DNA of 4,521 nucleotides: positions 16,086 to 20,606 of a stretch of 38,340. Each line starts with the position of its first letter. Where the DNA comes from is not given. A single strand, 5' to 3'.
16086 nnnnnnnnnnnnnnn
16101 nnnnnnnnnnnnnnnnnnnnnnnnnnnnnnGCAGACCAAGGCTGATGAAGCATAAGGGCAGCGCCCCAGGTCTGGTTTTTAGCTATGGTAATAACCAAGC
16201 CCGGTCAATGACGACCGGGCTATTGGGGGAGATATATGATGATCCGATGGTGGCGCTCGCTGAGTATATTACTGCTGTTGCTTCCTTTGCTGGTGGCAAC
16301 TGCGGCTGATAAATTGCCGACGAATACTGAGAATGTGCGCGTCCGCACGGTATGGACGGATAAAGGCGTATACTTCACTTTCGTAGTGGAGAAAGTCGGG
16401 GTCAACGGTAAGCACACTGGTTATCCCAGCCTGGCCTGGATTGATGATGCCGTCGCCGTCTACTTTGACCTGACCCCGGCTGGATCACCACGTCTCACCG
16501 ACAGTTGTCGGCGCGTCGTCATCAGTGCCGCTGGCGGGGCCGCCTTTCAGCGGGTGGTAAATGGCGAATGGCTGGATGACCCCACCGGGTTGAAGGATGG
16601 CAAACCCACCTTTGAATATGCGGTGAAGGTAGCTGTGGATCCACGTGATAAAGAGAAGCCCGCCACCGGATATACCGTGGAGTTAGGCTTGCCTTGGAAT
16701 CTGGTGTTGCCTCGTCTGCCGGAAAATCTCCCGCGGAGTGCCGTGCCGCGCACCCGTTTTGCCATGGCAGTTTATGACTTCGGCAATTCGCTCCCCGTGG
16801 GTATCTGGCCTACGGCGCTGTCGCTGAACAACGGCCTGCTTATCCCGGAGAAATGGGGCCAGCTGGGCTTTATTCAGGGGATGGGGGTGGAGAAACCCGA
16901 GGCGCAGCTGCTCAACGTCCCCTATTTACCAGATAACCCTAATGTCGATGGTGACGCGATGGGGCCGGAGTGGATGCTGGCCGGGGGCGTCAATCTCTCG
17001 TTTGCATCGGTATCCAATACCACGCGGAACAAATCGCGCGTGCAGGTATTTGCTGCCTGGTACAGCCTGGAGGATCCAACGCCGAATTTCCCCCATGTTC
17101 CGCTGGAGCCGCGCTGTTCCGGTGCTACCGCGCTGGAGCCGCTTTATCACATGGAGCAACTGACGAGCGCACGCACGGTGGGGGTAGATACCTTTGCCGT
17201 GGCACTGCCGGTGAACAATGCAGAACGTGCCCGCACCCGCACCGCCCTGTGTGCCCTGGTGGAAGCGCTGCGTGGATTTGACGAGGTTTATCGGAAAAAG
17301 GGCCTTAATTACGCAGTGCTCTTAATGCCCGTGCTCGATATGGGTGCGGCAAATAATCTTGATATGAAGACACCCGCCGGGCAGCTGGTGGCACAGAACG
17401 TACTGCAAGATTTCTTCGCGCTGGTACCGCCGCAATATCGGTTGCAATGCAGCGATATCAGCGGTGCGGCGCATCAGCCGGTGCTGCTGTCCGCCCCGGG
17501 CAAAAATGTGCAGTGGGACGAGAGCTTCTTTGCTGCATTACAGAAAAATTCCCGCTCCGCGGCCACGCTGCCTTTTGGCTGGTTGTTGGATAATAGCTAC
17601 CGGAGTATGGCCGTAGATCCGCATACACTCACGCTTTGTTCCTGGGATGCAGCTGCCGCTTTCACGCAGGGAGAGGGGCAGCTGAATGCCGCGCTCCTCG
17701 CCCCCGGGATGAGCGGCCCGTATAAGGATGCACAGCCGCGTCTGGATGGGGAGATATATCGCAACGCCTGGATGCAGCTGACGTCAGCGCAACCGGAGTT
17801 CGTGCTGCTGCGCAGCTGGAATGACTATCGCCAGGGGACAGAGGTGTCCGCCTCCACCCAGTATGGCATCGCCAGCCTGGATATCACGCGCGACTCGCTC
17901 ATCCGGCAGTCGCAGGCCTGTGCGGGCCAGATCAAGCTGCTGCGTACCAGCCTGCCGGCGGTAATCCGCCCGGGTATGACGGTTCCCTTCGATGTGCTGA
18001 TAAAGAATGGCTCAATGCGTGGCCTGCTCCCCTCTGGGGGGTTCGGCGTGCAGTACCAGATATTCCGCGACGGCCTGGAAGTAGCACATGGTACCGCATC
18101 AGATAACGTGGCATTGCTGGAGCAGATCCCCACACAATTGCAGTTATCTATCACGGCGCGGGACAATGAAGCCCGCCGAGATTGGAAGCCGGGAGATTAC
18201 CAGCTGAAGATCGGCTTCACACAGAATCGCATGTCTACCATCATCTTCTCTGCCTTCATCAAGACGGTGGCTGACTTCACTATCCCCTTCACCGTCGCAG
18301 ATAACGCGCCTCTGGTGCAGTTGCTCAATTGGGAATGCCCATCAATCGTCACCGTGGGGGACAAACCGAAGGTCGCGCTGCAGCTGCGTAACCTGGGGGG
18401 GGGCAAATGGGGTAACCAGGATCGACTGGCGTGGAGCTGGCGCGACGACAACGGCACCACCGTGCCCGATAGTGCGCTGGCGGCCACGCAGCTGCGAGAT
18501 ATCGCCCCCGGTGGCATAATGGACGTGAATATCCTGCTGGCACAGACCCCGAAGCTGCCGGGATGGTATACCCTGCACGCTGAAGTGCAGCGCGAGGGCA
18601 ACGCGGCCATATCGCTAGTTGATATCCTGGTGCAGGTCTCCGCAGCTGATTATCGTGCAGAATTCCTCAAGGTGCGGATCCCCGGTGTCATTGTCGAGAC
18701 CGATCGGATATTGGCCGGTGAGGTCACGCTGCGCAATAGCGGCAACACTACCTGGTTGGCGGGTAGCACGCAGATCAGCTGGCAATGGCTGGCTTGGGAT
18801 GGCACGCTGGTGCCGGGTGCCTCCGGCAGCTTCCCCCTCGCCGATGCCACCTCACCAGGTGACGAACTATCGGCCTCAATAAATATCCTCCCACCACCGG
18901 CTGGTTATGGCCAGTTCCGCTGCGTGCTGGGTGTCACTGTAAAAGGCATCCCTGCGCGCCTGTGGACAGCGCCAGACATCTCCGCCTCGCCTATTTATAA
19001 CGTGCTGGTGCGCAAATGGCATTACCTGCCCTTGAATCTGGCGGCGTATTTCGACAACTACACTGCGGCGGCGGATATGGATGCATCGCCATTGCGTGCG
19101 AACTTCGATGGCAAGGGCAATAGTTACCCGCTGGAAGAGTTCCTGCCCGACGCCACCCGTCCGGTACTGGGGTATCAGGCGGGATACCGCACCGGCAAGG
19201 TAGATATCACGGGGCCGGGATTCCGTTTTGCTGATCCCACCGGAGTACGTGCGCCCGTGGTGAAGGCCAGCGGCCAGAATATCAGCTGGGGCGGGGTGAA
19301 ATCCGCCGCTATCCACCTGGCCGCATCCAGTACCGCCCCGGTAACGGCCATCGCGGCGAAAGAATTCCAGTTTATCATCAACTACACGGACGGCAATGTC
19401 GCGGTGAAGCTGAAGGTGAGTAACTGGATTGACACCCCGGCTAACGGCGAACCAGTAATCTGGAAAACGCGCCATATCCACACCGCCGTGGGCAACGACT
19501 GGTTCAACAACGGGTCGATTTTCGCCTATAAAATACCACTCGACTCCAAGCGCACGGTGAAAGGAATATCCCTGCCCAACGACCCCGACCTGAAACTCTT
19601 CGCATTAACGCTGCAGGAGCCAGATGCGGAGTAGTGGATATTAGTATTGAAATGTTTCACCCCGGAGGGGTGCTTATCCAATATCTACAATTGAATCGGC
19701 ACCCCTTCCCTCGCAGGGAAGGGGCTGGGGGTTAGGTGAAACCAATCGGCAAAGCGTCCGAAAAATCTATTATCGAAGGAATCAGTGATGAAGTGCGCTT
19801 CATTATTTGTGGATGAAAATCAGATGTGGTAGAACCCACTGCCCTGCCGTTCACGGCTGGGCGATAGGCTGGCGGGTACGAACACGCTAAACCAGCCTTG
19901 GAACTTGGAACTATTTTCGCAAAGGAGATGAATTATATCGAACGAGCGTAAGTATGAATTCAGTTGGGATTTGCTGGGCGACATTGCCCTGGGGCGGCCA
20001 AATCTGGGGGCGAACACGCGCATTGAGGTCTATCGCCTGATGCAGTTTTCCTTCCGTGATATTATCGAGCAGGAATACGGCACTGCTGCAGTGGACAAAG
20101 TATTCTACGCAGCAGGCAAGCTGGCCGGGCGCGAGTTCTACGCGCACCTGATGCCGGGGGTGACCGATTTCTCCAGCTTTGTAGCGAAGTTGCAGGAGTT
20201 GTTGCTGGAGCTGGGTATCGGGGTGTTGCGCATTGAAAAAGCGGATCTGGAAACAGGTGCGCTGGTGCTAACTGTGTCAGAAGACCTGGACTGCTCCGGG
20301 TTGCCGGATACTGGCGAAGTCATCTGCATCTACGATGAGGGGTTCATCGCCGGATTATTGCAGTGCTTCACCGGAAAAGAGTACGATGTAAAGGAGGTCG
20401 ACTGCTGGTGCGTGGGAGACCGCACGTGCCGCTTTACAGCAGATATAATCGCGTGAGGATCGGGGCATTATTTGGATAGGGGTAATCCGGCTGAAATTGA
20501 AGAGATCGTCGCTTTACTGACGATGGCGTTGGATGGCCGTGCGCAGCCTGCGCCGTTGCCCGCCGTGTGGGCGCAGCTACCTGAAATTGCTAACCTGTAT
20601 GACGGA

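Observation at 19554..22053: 82-bp near-perfect direct repeat (3' end of the 1132-aa gene) brackets a 2.4-kb V4R + diguanylate-cyclase cassette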

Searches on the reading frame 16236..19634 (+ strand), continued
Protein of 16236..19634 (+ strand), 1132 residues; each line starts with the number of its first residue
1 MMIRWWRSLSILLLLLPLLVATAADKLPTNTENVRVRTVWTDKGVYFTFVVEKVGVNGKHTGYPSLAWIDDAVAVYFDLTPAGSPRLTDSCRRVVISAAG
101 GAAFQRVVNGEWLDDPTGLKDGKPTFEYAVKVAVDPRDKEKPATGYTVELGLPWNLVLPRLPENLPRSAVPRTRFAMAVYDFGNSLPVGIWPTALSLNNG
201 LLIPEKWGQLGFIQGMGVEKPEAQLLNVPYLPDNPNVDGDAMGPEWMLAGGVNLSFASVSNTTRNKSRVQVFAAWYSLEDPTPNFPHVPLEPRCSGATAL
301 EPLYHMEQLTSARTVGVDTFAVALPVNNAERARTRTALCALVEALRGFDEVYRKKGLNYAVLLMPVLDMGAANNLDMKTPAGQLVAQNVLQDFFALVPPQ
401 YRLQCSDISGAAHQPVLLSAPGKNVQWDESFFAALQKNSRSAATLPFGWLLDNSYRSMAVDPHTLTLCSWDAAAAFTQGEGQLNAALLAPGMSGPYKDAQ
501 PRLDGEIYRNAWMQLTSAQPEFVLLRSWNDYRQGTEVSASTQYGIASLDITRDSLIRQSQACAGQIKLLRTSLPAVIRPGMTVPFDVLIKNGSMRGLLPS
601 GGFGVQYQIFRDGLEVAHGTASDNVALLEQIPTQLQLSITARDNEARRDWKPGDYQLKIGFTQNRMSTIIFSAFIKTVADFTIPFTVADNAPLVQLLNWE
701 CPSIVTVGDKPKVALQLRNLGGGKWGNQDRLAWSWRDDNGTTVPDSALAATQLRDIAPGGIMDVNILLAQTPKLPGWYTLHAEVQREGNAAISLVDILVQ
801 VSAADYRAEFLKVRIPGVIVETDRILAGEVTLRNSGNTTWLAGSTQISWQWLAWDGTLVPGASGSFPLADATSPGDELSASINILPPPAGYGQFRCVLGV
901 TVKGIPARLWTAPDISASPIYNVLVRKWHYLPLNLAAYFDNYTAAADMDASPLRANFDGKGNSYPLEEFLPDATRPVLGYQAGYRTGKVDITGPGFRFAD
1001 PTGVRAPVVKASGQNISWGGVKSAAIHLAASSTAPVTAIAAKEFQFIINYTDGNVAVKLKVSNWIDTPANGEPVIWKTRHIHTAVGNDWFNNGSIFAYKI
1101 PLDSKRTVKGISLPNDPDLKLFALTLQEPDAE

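Call 47: search_protein_families(library=ncbifam, proteins=[window:16236-19634:+], max_evalue=0.01)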
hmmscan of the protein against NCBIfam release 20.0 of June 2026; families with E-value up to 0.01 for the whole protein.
window:16236-19634:+ (1132 aa): 0 families

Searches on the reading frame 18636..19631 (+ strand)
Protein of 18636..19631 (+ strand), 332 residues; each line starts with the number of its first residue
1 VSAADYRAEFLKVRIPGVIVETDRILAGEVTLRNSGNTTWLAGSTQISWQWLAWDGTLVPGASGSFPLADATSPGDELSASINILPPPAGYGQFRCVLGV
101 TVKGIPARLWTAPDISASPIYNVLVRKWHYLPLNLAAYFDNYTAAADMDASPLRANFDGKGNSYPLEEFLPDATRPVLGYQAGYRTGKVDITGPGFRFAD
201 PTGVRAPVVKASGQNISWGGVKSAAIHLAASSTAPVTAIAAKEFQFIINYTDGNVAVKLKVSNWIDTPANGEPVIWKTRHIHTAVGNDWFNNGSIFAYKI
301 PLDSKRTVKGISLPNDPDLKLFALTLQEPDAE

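Call 67: predict_structure(alignment_id=A7)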
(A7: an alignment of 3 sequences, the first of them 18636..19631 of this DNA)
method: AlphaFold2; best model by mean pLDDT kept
length: 332 residues; sequences in the alignment: 3
mean_pLDDT: 60.1   pTM: 0.47
mean pLDDT of the five models: 60.1, 58.9, 57.3, 55.5, 47.6
residues with pLDDT >= 90: 27; 70-90: 108; 50-70: 83; < 50: 114
segments of 3 or more residues with pLDDT < 50: 133-208, 236-239, 265-293
pLDDT, mean of each block of 10 residues (from residue 1): 71 70 74 89 88 62 85 91 75 72 80 60 58 42 29 27 26 28 32 26 39 74 71 56 86 88 44 32 29 55 83 80 63 43
secondary structure, 60 per line:
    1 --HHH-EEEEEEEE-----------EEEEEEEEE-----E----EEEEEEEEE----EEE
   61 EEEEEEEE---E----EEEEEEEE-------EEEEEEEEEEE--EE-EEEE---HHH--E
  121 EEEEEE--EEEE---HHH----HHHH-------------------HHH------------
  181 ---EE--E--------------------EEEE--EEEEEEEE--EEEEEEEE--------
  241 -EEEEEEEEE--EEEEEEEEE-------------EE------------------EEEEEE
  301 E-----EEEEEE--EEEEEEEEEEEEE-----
elements in order: E7-14 E26-34 E45-53 E58-68 E77-84 E92-102 E108-111 E120-126 E129-132 H143-146 E209-212 E215-222 E225-232 E242-250 E253-261 E295-301 E307-312 E315-327
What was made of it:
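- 19554..19635 (+): E1: repeat copy 1, comprising the last 26 codons, the stop and 1 nt of gene A. It is predicted to form two beta-strands of the terminal domain; local pLDDT is about 80, in a model whose overall pLDDT is a weak 60 (call 67).
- Tried and rejected: A structure model of the C-terminal 332 aa was too weak (pLDDT 60) for a fold search (call 67).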

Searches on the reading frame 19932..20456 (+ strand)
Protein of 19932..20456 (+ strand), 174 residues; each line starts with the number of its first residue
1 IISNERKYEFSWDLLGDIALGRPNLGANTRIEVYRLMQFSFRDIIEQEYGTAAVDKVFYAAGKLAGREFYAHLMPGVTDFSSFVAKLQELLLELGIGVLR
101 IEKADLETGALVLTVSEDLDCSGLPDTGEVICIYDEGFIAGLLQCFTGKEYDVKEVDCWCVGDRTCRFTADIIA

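Call 4: search_protein_families(library=pfam, proteins=[window:19971-20456:+])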
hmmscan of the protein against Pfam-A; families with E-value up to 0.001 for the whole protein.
window:19971-20456:+ (161 aa): 1 family
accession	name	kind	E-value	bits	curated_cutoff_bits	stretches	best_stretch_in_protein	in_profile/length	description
PF02830.23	V4R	-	5.5e-15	55.6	31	1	99-157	2-60/62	V4R domain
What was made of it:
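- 19921..20456 (+): V4R gene with its Shine-Dalgarno sequence (AAAGGAG). The codon aligned with the relatives' ATG is ATA (19935-19937). An in-frame TGA lies at 19929-19931. Pfam V4R (call 4).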

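Call 38: find_related_loci(query=window:19932-20453:+, collection=metagenome_contigs, flank=6000)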
Query window:19932-20453:+ (174 aa) in metagenome_contigs; peptide patterns used: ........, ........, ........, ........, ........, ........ (x = any residue, [..] = any of these).
222 stretches matched a pattern; 120 encode a relative of the query (tblastn E <= 1e-3); the best 80 are kept; 80 distinct loci.
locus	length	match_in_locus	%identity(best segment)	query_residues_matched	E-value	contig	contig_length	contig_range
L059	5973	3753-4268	91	2-173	2e-107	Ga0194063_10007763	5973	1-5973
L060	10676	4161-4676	77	1-172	5e-93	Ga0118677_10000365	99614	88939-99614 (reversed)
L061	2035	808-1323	64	2-173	2e-78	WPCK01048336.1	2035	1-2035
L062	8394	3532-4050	65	2-174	6e-75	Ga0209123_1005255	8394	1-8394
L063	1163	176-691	59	2-173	1e-79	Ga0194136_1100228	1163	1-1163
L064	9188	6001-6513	63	2-172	2e-74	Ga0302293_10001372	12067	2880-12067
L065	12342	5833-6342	66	5-174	2e-74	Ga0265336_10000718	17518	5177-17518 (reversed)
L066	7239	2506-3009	61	5-172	2e-69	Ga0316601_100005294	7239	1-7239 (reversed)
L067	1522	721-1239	55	1-173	3e-71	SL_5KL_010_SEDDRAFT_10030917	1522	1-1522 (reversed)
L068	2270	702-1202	57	2-168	2e-68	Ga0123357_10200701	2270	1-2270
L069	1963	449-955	61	4-168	7e-68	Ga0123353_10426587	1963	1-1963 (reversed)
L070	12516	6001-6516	55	1-171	2e-65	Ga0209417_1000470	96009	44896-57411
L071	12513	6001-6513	60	2-168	3e-65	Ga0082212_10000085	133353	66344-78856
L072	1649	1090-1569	58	9-168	3e-67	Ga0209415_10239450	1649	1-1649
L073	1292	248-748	57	4-170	2e-68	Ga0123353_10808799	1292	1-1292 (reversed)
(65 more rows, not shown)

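Call 47: search_protein_families(library=ncbifam, proteins=[window:19932-20456:+], max_evalue=0.01)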
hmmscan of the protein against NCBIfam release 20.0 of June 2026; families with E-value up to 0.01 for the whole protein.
window:19932-20456:+ (174 aa): 2 families
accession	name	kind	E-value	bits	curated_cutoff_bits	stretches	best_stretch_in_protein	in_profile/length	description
NF053755.1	MsvR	equivalog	5.5e-16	59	220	1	28-169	102-235/236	transcriptional factor MsvR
TIGR02019.1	BchJ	equivalog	0.004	17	74.3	0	44-113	13-81/188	bacteriochlorophyll 4-vinyl reductase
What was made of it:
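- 19921..20456 (+): Partial MsvR-type V4R match, far below that model's cutoff (call 47).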
